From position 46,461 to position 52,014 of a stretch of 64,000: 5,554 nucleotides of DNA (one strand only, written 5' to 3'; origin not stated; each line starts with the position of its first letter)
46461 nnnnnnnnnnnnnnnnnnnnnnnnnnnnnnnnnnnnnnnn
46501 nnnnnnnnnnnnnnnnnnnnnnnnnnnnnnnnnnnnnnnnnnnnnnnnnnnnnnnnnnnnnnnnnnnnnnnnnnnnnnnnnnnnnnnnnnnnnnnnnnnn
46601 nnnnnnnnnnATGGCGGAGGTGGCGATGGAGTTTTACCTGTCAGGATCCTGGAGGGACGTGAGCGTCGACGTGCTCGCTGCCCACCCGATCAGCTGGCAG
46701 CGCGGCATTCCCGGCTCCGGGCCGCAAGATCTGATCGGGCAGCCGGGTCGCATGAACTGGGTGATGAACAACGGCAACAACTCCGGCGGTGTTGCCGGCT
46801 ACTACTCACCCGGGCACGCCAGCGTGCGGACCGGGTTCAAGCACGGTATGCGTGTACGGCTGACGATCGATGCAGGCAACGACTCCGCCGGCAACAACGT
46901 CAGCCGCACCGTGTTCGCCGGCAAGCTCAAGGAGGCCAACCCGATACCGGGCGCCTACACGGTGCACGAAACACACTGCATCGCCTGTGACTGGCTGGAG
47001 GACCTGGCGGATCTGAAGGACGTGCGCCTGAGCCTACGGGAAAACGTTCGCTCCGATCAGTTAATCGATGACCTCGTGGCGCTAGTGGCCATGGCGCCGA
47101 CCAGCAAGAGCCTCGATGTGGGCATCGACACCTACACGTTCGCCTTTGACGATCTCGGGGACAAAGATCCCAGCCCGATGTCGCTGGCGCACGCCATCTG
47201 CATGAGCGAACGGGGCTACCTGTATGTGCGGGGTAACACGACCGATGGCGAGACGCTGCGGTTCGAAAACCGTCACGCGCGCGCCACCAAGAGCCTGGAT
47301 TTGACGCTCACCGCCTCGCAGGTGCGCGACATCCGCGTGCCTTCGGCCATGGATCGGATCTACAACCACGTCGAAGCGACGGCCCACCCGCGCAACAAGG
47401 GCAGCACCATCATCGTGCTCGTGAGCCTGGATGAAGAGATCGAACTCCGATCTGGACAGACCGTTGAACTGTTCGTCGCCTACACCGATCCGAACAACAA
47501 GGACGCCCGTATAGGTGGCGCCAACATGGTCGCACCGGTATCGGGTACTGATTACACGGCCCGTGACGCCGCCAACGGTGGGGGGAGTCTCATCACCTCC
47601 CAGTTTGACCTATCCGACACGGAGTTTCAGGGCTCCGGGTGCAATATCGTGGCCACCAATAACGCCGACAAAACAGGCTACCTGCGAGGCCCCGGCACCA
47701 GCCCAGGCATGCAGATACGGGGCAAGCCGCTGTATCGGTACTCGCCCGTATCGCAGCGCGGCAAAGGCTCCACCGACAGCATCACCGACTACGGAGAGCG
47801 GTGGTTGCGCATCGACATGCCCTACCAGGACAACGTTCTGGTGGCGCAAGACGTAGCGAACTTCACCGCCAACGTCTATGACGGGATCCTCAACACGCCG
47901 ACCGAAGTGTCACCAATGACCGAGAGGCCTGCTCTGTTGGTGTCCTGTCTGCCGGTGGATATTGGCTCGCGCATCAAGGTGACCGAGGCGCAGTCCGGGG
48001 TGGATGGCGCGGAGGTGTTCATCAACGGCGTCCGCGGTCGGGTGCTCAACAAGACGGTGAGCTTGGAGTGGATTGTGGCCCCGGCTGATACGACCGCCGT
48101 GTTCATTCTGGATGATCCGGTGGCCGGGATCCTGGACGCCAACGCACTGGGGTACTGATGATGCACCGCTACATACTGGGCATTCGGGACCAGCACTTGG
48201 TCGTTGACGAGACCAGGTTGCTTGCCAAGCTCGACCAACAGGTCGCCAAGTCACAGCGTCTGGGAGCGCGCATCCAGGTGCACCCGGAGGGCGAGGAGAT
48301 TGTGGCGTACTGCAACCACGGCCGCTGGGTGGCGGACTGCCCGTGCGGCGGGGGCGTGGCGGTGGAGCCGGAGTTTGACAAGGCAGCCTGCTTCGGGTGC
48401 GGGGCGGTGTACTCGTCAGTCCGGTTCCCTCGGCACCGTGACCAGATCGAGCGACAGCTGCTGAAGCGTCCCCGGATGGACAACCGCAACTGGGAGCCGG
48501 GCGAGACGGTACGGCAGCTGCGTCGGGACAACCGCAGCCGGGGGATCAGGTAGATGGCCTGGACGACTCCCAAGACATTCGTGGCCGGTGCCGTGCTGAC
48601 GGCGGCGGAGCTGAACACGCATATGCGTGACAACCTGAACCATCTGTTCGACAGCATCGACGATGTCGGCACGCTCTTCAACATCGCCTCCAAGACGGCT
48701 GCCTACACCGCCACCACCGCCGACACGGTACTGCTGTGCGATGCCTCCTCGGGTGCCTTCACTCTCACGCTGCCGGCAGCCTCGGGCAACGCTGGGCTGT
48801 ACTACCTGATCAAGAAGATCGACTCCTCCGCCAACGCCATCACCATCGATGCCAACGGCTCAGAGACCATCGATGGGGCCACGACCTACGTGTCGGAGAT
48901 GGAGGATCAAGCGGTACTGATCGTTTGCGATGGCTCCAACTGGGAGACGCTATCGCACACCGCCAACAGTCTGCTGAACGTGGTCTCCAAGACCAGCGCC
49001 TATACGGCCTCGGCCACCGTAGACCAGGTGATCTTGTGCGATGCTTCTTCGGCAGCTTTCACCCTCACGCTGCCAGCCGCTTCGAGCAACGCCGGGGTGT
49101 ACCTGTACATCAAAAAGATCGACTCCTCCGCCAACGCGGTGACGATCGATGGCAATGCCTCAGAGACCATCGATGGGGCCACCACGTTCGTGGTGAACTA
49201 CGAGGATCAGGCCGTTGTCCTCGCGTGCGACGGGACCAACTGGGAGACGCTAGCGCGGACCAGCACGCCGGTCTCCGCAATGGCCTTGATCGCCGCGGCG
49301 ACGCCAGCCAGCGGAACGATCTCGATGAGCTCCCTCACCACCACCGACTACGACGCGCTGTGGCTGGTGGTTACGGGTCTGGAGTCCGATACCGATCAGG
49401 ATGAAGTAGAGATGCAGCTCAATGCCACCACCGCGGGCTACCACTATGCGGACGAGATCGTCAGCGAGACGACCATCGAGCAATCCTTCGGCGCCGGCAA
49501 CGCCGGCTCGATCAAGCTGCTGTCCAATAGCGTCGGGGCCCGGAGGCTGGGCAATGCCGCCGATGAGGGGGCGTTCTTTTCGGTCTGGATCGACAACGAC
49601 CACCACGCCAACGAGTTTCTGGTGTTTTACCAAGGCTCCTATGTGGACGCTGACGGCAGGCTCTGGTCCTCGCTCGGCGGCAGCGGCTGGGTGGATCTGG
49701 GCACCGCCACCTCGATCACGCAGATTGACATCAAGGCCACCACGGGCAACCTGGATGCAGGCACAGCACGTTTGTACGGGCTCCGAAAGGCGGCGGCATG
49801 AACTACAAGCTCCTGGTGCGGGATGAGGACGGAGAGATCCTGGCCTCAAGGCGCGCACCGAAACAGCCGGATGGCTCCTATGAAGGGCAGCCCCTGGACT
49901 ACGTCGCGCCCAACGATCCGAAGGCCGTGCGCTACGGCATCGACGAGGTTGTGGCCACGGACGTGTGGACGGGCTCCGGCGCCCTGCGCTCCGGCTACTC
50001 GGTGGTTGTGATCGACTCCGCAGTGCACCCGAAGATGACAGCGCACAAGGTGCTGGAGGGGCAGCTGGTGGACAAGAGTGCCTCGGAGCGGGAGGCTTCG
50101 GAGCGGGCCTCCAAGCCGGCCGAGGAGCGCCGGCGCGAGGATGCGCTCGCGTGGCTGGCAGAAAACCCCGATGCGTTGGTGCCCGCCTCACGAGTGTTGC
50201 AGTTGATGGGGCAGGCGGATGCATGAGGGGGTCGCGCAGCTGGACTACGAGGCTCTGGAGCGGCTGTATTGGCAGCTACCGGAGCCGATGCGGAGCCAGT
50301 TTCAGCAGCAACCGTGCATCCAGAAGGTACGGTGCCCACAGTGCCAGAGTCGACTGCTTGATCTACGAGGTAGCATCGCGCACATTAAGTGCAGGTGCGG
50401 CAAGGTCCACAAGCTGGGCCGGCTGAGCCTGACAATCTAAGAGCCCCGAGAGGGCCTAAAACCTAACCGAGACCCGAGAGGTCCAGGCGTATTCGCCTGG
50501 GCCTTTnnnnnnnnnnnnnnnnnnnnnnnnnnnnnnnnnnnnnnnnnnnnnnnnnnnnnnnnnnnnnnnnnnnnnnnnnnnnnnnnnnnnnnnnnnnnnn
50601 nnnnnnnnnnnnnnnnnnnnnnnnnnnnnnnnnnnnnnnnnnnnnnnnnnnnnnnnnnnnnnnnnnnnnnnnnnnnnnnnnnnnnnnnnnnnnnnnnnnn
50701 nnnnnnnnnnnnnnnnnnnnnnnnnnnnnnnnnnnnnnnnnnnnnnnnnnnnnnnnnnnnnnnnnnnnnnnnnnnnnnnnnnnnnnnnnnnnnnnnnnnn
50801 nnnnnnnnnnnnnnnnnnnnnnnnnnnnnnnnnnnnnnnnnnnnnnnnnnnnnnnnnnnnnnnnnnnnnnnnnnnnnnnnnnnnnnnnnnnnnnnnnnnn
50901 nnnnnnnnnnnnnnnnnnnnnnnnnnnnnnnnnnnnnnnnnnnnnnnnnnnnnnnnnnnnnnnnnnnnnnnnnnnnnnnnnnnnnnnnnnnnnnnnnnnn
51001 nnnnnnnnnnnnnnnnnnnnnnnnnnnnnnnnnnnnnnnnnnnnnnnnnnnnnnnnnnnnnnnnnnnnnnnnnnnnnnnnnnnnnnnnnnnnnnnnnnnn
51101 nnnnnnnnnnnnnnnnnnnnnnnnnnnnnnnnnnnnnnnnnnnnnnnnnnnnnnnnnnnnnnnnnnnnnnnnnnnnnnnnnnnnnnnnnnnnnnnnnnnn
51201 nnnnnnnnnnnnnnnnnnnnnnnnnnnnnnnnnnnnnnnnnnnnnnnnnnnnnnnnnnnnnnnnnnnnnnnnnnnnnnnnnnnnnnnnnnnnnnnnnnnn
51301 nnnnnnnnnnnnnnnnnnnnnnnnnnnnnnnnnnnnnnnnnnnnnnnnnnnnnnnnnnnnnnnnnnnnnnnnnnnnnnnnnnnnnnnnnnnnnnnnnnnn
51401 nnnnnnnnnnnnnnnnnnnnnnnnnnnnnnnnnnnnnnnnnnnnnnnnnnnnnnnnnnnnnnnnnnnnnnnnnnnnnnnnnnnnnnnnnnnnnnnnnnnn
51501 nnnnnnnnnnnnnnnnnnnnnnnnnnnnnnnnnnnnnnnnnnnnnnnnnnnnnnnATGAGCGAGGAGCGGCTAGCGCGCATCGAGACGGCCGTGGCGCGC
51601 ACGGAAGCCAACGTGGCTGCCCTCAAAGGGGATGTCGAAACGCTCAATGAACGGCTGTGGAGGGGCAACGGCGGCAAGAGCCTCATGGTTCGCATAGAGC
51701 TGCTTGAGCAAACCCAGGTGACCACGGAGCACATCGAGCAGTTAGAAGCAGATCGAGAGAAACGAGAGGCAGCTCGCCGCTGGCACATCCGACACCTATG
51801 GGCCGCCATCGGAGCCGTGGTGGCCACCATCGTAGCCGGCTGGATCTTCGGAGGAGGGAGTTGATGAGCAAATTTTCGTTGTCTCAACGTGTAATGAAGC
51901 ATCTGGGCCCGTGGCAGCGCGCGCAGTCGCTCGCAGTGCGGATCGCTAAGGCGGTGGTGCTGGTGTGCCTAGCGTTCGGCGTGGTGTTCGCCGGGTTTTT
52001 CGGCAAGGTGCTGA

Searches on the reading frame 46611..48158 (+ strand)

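Call 87: search_protein_families(library=phrogs, proteins=[window:46611-48158:+], max_evalue=0.001)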
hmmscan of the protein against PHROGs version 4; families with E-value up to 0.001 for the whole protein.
window:46611-48158:+ (515 aa): 1 family
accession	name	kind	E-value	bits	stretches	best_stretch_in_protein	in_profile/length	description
phrog_5313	-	unknown function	1.4e-05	24.4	0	429-503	882-959/1052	-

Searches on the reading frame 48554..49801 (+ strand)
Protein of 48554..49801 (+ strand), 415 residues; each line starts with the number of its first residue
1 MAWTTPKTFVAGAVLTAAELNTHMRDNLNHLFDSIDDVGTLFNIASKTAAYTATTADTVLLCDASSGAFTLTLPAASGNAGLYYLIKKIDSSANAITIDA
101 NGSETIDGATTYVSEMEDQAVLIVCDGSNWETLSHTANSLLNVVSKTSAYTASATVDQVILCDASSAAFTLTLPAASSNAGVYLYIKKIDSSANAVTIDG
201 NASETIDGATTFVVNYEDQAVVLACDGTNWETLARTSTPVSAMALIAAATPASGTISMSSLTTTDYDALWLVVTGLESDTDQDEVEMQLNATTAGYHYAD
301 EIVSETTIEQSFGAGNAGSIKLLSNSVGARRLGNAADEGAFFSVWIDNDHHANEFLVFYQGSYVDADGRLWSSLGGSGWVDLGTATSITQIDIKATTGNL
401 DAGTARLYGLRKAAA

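Call 87: search_protein_families(library=phrogs, proteins=[window:48554-49801:+], max_evalue=0.001)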
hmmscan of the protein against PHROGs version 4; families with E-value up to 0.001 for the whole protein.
window:48554-49801:+ (415 aa): 3 families
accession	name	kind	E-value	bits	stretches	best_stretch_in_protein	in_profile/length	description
phrog_20556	-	tail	8.1e-09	36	2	45-134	302-396/528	baseplate protein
phrog_4302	-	unknown function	5.8e-08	32.9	0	37-104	253-320/499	-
phrog_2591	-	unknown function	0.00047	20.8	0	124-139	26-41/61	-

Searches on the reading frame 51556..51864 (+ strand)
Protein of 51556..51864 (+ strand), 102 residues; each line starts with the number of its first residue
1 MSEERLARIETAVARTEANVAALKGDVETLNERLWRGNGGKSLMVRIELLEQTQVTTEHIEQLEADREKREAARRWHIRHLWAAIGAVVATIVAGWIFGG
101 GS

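Call 87: search_protein_families(library=phrogs, proteins=[window:51556-51864:+], max_evalue=0.001)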
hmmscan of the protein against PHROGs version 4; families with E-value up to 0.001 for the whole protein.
window:51556-51864:+ (102 aa): 1 family
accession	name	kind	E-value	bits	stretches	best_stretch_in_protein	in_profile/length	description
phrog_937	-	other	0.00097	20.5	0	3-95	21-109/115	hemolysin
